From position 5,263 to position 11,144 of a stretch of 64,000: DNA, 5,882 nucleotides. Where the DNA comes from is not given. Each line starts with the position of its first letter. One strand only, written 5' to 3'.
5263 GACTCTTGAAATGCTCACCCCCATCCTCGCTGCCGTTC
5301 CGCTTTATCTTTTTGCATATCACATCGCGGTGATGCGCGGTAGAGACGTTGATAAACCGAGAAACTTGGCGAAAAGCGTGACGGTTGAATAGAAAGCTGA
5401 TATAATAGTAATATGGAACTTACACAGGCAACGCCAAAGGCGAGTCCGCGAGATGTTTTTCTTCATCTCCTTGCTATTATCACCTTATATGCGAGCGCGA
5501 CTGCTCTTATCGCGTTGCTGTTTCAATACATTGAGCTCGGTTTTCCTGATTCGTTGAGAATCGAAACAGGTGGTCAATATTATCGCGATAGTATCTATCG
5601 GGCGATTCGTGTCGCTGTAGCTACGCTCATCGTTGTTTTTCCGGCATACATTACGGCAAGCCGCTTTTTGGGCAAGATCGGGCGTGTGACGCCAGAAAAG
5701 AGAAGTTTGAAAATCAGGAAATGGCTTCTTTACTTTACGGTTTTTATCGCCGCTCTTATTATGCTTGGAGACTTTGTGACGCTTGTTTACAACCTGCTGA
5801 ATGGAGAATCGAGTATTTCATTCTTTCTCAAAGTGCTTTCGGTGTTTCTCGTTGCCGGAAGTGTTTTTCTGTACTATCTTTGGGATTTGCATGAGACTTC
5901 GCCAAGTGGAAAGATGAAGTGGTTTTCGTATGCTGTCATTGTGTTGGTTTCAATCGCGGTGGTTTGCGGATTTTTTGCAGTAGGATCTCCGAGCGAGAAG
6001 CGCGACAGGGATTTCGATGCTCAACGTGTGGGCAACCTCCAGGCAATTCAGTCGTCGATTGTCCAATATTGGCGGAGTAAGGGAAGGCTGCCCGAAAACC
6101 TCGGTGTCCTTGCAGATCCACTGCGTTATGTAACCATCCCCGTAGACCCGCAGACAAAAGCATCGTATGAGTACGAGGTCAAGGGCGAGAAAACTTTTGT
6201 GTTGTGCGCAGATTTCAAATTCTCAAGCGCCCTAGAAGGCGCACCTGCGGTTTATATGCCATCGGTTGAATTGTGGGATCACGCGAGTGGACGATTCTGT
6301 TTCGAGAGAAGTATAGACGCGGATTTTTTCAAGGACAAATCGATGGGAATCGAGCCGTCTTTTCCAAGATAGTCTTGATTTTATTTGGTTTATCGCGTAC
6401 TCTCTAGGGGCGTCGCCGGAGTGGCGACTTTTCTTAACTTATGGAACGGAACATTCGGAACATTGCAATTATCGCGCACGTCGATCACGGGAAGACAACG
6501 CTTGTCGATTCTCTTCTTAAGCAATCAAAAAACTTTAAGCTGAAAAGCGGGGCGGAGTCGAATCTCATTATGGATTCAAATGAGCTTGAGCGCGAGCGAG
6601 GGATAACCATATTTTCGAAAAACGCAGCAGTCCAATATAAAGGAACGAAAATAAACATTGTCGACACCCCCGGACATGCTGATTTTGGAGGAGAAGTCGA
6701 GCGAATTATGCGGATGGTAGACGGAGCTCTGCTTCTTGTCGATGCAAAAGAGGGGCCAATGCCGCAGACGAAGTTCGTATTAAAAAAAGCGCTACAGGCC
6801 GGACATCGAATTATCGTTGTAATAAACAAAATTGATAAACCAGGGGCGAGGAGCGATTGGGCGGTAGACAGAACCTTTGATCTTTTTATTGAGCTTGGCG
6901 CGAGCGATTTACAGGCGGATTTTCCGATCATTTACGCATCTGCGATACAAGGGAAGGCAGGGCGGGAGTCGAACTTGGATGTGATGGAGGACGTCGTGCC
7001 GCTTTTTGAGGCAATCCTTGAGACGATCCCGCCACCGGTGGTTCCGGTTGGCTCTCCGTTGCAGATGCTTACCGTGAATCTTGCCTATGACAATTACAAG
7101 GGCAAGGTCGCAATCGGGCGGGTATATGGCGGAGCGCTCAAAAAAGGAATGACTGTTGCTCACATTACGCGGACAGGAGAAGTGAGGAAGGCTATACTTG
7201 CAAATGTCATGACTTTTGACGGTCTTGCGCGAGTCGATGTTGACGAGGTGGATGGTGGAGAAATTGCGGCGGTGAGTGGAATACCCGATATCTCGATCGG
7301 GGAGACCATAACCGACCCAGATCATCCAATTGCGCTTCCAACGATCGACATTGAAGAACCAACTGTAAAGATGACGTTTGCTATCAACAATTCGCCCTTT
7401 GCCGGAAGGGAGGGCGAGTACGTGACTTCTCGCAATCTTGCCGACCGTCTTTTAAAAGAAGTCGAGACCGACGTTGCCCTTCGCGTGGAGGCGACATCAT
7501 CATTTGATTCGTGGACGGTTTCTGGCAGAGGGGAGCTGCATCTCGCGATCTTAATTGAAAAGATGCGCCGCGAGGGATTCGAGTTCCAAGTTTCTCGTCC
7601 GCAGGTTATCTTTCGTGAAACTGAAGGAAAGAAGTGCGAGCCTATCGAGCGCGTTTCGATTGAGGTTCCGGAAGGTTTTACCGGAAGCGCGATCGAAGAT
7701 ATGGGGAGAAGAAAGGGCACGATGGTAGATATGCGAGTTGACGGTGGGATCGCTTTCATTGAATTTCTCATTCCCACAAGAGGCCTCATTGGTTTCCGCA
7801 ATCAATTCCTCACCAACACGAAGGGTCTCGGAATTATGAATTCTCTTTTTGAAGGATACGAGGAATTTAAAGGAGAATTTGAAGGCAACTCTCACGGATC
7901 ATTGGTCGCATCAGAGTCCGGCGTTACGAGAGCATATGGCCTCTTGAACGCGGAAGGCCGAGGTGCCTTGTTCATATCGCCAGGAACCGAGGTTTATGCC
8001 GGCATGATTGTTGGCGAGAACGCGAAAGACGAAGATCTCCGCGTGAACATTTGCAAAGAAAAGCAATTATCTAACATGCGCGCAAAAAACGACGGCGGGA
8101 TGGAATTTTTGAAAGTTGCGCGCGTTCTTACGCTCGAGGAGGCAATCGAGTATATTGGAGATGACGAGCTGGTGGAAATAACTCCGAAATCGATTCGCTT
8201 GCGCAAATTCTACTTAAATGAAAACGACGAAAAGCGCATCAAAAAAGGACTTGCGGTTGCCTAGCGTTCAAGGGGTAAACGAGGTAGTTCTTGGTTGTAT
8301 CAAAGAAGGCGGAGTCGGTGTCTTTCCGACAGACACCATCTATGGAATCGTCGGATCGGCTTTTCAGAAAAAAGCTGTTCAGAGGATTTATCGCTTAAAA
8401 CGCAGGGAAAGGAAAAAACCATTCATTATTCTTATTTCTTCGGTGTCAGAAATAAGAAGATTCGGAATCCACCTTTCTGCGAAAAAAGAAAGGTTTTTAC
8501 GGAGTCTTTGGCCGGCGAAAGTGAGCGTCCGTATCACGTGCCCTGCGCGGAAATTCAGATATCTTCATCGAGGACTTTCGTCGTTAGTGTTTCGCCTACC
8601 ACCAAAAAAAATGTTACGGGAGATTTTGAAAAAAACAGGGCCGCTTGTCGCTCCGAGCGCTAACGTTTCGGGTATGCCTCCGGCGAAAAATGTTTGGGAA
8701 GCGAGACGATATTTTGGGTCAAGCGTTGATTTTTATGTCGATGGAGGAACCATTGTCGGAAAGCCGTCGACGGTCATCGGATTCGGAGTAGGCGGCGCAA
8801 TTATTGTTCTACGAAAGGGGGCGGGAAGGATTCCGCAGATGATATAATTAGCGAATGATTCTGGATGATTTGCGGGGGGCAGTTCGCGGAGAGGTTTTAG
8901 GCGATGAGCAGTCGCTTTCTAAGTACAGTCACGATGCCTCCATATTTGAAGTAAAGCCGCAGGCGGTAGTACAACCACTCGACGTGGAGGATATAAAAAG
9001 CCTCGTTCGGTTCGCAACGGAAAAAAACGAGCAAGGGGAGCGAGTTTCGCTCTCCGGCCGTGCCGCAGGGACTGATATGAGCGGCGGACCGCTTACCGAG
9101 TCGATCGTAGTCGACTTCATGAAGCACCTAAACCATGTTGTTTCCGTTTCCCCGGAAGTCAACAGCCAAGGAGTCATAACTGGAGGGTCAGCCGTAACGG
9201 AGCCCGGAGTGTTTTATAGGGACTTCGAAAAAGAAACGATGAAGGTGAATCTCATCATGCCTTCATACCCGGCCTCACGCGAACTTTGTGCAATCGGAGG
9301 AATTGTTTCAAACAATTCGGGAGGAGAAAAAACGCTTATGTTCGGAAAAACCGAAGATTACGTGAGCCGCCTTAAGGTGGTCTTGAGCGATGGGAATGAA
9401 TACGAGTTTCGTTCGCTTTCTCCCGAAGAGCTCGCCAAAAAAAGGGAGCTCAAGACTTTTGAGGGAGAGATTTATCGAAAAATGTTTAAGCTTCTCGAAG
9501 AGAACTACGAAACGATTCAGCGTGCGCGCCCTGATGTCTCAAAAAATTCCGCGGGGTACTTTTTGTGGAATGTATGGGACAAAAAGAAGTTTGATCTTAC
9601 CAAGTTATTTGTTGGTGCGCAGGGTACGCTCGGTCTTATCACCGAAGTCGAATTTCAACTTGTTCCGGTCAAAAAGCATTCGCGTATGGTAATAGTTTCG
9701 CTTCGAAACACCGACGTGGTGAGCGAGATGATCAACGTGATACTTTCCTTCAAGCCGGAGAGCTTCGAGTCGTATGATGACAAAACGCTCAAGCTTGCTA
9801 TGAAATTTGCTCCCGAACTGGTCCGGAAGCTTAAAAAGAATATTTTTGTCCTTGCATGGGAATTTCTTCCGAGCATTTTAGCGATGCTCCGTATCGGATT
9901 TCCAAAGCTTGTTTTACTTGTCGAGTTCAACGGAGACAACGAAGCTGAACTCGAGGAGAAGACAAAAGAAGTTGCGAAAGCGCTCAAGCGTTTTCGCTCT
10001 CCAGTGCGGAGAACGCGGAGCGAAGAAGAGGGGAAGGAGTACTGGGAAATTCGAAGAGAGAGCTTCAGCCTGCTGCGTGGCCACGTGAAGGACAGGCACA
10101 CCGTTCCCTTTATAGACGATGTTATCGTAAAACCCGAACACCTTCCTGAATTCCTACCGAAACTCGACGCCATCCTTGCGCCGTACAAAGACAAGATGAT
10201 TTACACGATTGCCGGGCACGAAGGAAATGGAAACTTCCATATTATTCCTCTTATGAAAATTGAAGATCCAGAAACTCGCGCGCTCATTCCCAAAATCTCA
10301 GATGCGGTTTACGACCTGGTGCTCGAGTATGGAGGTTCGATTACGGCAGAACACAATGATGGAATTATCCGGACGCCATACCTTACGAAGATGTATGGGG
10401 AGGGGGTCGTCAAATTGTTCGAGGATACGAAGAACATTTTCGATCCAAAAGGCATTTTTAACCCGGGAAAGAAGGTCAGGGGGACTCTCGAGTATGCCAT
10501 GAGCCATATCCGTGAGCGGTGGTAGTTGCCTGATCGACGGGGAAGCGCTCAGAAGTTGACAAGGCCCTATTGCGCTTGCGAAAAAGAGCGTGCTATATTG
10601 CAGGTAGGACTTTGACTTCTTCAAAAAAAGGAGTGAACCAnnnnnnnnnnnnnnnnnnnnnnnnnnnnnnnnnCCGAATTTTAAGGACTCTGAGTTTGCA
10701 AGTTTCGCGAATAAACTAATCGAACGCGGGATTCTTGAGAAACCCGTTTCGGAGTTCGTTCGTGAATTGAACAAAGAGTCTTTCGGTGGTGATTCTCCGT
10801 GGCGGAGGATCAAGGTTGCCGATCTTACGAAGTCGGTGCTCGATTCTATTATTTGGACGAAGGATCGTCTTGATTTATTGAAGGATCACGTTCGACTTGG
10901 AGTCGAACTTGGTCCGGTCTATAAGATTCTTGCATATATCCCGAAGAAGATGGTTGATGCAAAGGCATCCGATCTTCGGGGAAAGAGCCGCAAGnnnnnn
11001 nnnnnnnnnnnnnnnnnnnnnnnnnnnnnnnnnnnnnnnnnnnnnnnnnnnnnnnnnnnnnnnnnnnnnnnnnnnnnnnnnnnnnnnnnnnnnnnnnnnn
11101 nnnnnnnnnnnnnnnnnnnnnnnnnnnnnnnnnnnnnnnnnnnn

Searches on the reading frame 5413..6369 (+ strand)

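Call 15: search_protein_families(library=pfam, proteins=[window:5413-6369:+], max_evalue=0.001)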
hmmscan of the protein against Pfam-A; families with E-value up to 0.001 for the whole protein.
window:5413-6369:+ (319 aa): 1 family
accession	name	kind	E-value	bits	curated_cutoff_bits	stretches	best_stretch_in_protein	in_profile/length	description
PF18920.5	DUF5671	-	3.4e-19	69.5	28.4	1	14-154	1-131/132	Domain of unknown function (DUF5671)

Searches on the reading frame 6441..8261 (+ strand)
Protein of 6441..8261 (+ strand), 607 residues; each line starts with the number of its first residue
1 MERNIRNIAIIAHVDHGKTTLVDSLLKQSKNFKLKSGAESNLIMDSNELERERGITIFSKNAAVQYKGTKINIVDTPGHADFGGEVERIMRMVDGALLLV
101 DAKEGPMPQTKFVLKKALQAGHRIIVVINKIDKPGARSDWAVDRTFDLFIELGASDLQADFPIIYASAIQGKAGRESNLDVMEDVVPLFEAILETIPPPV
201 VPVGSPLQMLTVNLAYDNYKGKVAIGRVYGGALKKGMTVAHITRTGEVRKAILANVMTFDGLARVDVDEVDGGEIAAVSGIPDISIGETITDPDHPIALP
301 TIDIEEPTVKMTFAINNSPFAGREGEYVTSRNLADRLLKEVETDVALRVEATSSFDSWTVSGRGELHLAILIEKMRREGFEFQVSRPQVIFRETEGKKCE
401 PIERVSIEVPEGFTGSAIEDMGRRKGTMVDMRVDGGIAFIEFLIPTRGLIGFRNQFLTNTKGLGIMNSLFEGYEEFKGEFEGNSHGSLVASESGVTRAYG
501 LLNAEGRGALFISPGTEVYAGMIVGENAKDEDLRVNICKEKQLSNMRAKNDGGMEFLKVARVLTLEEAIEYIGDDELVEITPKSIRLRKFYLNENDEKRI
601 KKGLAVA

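Call 15: search_protein_families(library=pfam, proteins=[window:6441-8261:+], max_evalue=0.001)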
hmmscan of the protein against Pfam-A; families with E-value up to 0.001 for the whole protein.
window:6441-8261:+ (607 aa): 8 families
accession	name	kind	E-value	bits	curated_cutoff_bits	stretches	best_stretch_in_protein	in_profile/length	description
PF00009.33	GTP_EFTU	-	8.8e-56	188.9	26.5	1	4-197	2-187/188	Elongation factor Tu GTP binding domain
PF21018.2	BipA_C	-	9.6e-42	141.7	23.8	1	486-593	2-109/110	TypA/BipA C-terminal domain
PF00679.30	EFG_C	-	3e-21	75.7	27.9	1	398-479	2-84/89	Elongation factor G C-terminus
PF03144.31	GTP_EFTU_D2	-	1.2e-08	35.7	30.3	1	221-291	1-73/73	Elongation factor Tu domain 2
PF22042.2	EF-G_D2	-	3.8e-08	33.8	27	1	210-291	5-82/84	Elongation factor G domain 2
PF01926.29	MMR_HSR1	-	3.4e-07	30.8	21.9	1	8-130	2-113/113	50S ribosome-binding GTPase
PF14492.12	EFG_III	-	2.4e-05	24.7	27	1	331-384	19-73/75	Elongation Factor G, domain III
PF00735.24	Septin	-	0.00075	19.3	26.2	0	8-82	7-75/280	Septin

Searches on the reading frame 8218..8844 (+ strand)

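Call 15: search_protein_families(library=pfam, proteins=[window:8218-8844:+], max_evalue=0.001)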
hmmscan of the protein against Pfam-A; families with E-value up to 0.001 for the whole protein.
window:8218-8844:+ (209 aa): 1 family
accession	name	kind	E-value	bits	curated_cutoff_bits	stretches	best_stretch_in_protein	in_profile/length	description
PF01300.24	Sua5_yciO_yrdC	-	5.6e-41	140.4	25.1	1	28-201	3-178/178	Telomere recombination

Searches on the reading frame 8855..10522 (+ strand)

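Call 15: search_protein_families(library=pfam, proteins=[window:8855-10522:+], max_evalue=0.001)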
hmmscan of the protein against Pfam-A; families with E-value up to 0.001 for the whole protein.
window:8855-10522:+ (556 aa): 2 families
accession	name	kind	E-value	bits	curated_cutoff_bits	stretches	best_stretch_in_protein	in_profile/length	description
PF02913.24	FAD-oxidase_C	-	4.3e-45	154.8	21.2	1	274-539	3-247/248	FAD linked oxidases, C-terminal domain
PF01565.28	FAD_binding_4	-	4.4e-23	82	26.4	1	35-182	1-135/139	FAD binding domain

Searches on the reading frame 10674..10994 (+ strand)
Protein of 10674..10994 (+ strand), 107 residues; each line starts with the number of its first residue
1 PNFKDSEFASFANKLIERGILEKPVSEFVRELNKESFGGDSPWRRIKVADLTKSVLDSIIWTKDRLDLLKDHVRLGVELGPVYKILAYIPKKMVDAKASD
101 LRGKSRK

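Call 85: search_solved_structures(query=A4, max_evalue=10, show_alignments=2)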
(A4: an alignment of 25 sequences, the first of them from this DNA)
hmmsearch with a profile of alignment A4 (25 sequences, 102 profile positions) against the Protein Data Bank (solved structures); distinct sequences matched with E-value up to 10: 9.
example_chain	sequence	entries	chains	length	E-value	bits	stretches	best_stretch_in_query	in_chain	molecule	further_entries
5mfi_A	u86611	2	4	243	7.1e-06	29.8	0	4-37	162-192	YIII(Dq.V2)4CqI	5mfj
4d49_A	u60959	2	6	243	1e-05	29.3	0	4-51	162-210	ARMADILLO REPEAT PROTEIN ARM00027 | YIII(Dq.V1)4CPAF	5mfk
5mfb_A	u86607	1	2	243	5.4e-05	26.9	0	4-36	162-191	YIII(Dq)4CqI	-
4d4e_A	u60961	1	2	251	6.7e-05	26.6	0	4-52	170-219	ARMADILLO REPEAT PROTEIN ARM00016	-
6j9l_E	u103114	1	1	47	0.49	14.2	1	30-59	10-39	HNH endonuclease family protein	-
5yiu_A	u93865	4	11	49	0.69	13.7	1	54-96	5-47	Cell cycle regulatory protein GcrA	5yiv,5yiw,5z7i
6bl7_A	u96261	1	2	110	0.82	13.5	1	38-69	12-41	Protein STU2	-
1h4y_A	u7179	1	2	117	1.2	13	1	22-65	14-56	ANTI-SIGMA F FACTOR ANTAGONIST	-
1h4x_A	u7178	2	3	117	1.2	13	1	22-65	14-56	ANTI-SIGMA F FACTOR ANTAGONIST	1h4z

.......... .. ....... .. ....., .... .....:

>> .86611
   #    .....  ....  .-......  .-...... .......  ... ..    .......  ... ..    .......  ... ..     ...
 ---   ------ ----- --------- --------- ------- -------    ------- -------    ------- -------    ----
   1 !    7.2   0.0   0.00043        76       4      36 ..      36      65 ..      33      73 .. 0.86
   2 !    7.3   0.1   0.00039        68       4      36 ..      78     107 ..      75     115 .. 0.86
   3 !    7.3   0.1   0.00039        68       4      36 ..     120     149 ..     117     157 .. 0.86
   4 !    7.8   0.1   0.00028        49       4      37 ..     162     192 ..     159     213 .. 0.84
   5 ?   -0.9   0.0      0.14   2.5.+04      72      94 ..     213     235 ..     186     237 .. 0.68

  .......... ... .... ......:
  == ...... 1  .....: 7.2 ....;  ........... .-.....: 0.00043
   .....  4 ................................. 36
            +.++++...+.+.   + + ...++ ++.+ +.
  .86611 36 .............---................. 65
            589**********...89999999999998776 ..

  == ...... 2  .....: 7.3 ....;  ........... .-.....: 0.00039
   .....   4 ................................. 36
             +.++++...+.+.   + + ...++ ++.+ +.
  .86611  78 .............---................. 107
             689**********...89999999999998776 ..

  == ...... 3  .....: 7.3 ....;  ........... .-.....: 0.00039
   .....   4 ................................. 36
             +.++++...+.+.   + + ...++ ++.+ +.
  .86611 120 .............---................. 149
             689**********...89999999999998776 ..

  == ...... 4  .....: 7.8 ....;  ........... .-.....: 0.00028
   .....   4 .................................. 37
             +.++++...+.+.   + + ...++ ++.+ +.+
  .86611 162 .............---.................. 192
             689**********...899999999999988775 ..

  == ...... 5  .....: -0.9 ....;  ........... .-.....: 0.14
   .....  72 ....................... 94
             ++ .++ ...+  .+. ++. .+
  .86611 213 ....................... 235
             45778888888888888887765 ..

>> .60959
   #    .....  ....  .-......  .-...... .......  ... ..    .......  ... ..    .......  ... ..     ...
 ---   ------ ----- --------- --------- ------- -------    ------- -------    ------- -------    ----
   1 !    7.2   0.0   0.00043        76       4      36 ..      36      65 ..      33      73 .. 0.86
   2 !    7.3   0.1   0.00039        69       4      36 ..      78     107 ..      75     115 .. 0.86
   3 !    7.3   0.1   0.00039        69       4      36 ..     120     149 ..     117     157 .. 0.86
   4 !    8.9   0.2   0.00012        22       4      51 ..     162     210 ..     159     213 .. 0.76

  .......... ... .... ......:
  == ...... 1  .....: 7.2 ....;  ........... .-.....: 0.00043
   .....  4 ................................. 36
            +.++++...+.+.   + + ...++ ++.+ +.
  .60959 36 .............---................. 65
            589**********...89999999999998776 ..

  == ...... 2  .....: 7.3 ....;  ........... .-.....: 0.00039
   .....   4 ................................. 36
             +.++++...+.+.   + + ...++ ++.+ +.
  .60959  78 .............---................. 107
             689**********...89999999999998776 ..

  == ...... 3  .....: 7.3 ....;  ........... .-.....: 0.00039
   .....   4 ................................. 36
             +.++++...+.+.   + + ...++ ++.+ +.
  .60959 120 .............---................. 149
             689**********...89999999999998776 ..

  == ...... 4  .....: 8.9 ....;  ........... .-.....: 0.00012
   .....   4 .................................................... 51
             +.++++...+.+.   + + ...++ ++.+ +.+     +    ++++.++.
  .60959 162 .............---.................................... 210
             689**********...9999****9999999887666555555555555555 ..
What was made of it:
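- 10854..10985 (+): N-terminal helical module (aa 72-115, '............................'). Possibly a GcrA/Myb-like helix-turn-helix. Tentative. The profile gives a weak match to the GcrA DNA-binding domain 5yiu_A over exactly this stretch (E 0.69; call 85).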

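Call 86: search_protein_families(library=pfam, alignment_id=A4, max_evalue=1)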
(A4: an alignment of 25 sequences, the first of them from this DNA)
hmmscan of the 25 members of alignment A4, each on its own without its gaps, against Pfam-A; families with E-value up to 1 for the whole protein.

A. member 1, seq(107 aa): 0 families

B. families by the number of members that match (of 25 scanned): 17 families
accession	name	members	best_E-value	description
PF21746.2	DUF6869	1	0.0077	Family of unknown function (DUF6869)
PF12015.13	Bud3_N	1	0.0089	Bud3, N-terminal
PF11112.13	PyocinActivator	1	0.016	Pyocin activator protein PrtN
PF11626.13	Rap1_C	1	0.025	TRF2-interacting telomeric protein/Rap1 - C terminal domain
PF23230.1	zf-C2H2_13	1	0.039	C2H2-type zinc finger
PF06683.16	DUF1184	1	0.04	Protein of unknown function (DUF1184)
PF04192.17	Utp21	1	0.058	Utp21 specific WD40 associated putative domain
PF12395.13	DUF3658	1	0.099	Protein of unknown function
PF18908.5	DUF5663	1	0.1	Protein of unknown function (DUF5663)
PF15379.11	DUF4606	1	0.11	Domain of unknown function (DUF4606)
PF10045.14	DUF2280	1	0.11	Uncharacterized conserved protein (DUF2280)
PF03701.19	UPF0181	1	0.17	Uncharacterised protein family (UPF0181)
PF11540.13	Dynein_IC2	1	0.21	Cytoplasmic dynein 1 intermediate chain 2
PF25238.1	OGFOD2-like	1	0.22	OGFOD2-like domain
PF11062.13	DUF2863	1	0.24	Protein of unknown function (DUF2863)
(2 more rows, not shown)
